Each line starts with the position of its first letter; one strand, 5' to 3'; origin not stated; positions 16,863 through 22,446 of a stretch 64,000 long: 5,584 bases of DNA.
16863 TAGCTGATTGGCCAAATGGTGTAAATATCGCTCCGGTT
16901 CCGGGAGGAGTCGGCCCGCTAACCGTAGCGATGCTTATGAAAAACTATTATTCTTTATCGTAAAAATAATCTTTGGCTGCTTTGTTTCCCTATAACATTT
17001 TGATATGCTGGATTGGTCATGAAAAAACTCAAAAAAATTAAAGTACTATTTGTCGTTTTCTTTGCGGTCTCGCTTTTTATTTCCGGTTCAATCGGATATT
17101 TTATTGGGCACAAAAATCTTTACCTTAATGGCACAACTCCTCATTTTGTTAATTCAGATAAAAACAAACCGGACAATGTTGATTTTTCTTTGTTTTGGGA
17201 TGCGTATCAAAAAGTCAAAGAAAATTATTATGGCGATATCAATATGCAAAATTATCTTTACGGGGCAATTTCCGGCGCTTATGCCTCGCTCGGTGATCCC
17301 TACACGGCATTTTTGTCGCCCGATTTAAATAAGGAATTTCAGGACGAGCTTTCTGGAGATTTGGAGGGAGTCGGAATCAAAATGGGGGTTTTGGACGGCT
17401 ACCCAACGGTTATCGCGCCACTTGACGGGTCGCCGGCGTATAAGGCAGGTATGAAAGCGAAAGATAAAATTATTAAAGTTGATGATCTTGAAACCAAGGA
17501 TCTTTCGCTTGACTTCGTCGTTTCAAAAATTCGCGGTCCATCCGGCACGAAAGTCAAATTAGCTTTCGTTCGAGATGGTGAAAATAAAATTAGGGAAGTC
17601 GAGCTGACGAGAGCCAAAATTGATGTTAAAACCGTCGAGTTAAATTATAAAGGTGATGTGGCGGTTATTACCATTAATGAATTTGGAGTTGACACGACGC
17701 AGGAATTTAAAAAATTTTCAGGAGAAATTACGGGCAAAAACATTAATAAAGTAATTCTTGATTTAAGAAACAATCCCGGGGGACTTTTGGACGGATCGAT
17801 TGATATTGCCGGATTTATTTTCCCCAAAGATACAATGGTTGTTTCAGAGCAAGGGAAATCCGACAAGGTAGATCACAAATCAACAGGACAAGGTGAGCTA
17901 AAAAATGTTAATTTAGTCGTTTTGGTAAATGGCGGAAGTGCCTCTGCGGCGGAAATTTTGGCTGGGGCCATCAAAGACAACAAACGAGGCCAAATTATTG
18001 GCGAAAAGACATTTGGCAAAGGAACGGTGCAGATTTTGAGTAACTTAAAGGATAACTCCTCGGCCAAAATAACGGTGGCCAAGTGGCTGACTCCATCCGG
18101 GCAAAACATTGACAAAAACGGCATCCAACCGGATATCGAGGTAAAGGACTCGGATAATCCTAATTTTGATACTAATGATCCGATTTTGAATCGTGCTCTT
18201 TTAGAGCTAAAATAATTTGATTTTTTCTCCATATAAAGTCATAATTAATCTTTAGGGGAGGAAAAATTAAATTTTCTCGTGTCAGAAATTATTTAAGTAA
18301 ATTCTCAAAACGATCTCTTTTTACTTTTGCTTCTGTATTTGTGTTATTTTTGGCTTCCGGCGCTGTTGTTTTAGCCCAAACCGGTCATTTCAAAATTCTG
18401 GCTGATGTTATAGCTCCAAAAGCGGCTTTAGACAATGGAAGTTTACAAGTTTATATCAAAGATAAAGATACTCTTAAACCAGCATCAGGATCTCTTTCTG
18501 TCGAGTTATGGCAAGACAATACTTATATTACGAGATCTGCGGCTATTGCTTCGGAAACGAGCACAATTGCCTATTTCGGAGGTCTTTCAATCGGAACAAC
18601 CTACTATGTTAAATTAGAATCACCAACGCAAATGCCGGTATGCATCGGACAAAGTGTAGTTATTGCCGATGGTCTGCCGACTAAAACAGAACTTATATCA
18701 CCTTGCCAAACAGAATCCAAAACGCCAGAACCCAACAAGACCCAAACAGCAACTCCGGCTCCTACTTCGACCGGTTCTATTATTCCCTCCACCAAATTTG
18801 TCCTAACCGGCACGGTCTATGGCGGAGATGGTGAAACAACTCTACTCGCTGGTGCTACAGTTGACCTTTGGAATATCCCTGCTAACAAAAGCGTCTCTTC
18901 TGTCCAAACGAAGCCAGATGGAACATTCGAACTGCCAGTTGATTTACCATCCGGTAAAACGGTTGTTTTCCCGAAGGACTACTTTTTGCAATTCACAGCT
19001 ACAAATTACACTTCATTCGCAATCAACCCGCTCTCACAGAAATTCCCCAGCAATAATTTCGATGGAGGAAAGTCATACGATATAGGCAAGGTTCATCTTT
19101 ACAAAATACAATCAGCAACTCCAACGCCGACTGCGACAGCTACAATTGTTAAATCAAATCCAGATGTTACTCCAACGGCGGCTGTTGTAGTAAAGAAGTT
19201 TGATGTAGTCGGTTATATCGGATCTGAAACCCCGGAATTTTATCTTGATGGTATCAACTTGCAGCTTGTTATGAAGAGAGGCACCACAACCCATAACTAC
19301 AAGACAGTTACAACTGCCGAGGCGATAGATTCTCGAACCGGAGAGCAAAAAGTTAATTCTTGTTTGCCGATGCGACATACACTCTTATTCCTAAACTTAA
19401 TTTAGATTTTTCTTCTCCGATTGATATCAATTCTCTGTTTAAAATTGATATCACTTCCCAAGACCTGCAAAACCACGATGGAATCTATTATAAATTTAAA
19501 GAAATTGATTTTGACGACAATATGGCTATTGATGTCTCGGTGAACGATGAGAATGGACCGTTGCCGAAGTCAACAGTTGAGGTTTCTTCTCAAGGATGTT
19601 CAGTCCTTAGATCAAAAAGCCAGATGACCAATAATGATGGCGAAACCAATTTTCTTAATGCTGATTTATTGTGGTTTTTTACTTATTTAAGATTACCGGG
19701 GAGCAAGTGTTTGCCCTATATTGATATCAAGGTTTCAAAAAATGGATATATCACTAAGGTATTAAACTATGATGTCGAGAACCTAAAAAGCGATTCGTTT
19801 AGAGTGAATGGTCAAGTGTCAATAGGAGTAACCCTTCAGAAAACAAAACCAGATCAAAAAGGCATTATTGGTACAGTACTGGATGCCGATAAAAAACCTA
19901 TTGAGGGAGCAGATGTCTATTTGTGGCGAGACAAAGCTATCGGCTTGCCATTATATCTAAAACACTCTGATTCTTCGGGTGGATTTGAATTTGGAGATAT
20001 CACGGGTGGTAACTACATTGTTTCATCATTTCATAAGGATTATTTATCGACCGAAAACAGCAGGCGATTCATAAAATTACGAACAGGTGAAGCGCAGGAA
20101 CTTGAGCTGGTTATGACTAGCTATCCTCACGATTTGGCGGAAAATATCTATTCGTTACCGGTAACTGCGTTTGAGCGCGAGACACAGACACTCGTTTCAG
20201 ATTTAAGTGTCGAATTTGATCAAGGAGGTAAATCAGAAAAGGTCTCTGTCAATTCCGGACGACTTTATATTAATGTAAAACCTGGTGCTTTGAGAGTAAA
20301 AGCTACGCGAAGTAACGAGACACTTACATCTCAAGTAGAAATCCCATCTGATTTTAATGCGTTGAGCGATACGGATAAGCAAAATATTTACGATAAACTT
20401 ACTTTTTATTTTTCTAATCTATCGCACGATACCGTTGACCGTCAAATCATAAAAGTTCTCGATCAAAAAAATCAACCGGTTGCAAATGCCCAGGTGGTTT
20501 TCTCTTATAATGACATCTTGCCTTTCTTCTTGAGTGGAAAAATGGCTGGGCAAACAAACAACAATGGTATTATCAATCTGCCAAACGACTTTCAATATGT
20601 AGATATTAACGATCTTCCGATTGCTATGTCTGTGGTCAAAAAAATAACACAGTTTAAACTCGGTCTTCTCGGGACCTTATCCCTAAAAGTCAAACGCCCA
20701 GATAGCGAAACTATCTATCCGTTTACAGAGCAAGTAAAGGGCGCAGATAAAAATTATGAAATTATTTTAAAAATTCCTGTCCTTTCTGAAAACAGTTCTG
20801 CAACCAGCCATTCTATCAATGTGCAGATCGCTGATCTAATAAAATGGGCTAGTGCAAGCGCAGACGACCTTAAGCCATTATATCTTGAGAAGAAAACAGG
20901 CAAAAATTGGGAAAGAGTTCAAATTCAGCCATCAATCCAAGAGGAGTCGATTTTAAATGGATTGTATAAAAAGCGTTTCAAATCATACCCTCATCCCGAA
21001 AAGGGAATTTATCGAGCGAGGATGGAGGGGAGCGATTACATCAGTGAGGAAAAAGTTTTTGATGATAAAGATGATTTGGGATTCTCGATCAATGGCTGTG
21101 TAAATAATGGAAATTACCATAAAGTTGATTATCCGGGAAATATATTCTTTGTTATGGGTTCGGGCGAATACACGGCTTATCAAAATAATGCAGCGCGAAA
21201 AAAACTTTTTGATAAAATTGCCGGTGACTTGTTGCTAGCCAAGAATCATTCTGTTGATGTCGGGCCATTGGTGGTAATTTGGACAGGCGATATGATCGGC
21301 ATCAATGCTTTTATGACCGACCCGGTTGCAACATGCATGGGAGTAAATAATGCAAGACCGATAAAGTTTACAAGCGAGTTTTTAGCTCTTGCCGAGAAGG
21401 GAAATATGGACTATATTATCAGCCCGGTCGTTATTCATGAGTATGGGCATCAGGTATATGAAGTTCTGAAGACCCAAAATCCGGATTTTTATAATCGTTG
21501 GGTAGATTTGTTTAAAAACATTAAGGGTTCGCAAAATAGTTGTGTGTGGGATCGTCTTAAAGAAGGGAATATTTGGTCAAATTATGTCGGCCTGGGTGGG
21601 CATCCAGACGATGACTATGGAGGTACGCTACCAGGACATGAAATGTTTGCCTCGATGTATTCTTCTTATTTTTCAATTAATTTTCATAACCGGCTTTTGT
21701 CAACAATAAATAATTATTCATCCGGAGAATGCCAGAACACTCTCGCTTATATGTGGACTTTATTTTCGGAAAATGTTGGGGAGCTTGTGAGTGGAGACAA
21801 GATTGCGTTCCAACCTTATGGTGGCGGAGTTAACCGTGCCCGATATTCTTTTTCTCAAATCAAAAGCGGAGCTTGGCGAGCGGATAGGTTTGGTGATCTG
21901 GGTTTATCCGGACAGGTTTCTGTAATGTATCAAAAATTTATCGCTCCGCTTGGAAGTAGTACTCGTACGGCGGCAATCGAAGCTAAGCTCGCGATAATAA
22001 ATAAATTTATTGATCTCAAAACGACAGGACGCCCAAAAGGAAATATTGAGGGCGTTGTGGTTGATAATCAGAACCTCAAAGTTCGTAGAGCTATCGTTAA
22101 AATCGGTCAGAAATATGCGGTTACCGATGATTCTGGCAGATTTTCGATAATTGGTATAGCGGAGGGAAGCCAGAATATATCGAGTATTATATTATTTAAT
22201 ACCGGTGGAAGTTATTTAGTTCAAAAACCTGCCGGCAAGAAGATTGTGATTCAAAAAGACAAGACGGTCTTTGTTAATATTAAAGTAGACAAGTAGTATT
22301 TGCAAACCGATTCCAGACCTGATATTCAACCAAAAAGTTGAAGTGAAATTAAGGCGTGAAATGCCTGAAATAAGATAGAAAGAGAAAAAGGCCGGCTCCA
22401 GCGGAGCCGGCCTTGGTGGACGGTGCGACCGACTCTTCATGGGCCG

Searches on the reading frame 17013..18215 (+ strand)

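Call 60: search_protein_families(library=pfam, proteins=[window:17013-18215:+], max_evalue=0.01)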
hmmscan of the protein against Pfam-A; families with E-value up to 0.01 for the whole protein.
window:17013-18215:+ (400 aa): 5 families
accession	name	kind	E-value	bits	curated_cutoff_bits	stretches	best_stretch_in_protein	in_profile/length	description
PF03572.23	Peptidase_S41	-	3.4e-51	173.6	24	1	215-377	1-165/165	Peptidase family S41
PF13180.12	PDZ_2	-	3.9e-08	33.9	27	1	120-198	3-80/80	PDZ domain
PF17820.7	PDZ_6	-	1.4e-07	31.6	27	1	135-187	4-54/54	PDZ domain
PF22694.1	CtpB_N-like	-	1.5e-07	32.2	27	1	25-101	4-81/85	Activating protease CtpB N-terminal domain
PF00595.29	PDZ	-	5.3e-07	30.4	23.2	1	117-183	11-78/81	PDZ domain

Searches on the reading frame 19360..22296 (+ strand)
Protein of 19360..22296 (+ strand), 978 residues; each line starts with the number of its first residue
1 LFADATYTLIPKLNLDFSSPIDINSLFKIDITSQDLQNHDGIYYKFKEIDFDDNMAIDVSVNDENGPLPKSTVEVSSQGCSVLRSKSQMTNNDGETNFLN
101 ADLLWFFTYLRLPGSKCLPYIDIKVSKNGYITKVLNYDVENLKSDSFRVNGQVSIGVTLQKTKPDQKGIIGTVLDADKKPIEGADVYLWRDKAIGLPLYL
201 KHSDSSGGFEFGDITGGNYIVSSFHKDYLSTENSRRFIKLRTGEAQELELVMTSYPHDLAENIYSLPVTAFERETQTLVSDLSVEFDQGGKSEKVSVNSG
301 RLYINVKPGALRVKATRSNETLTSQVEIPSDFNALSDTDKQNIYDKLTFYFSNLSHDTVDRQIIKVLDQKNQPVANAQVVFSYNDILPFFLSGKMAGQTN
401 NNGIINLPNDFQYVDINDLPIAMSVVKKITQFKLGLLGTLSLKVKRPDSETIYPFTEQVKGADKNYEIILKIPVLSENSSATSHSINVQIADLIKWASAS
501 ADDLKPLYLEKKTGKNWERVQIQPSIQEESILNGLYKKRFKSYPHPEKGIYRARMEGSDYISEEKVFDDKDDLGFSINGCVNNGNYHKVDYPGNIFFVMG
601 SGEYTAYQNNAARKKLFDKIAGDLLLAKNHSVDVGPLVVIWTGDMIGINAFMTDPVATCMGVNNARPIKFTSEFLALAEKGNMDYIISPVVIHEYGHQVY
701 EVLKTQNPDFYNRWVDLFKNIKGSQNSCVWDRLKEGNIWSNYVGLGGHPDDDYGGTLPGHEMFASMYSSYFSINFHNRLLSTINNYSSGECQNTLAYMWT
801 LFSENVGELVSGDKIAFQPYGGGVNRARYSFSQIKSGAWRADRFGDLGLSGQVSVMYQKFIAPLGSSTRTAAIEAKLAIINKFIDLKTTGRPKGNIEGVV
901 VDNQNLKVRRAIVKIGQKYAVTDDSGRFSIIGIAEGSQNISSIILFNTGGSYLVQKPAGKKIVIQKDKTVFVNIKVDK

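Call 60: search_protein_families(library=pfam, proteins=[window:19360-22296:+], max_evalue=0.01)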
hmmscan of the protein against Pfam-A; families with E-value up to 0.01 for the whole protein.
window:19360-22296:+ (978 aa): 5 families
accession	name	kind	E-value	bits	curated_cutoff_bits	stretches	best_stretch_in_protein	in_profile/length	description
PF13620.12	CarboxypepD_reg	-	9.4e-14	52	32.3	1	169-252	2-81/82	Carboxypeptidase regulatory-like domain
PF02369.22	Big_1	-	7.1e-08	32.9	34.9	0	364-405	23-62/93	Bacterial Ig-like domain (group 1)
PF13715.12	CarbopepD_reg_2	-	9.8e-06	26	32.2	0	170-254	2-78/88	CarboxypepD_reg-like domain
PF17914.6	HopA1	-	0.0029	18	22.7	0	299-381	25-105/170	HopA1 effector protein family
PF17210.9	SdrD_B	-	0.0053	17.4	29.7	0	174-223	17-64/112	SdrD B-like domain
